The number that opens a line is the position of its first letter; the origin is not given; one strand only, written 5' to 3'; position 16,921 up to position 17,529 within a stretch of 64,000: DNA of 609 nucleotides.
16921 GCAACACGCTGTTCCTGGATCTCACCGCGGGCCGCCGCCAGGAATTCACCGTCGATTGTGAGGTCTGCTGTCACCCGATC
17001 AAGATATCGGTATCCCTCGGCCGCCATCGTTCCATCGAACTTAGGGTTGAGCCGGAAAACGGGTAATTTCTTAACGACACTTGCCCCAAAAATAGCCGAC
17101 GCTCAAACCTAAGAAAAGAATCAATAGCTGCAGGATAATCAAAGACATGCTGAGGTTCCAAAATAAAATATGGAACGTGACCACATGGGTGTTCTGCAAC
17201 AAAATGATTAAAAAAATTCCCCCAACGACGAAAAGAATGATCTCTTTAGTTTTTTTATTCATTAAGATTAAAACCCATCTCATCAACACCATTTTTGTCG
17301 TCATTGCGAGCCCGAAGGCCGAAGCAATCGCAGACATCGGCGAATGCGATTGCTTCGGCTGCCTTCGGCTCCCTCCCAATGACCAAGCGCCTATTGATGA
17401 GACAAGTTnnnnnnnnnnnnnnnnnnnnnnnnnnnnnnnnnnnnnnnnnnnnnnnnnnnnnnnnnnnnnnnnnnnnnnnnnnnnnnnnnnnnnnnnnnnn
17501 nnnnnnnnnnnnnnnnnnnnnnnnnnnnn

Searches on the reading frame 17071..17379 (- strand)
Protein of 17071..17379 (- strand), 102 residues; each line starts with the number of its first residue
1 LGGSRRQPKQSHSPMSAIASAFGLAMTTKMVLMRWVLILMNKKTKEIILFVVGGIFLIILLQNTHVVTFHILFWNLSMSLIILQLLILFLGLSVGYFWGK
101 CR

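Call 91: search_protein_families(library=pfam, proteins=[window:17071-17379:-], max_evalue=0.001)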
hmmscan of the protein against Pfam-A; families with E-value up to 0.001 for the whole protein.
window:17071-17379:- (102 aa): 1 family
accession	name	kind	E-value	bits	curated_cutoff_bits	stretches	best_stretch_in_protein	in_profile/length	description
PF06305.16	LapA_dom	-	4.9e-05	23.6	28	1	62-98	1-37/64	Lipopolysaccharide assembly protein A domain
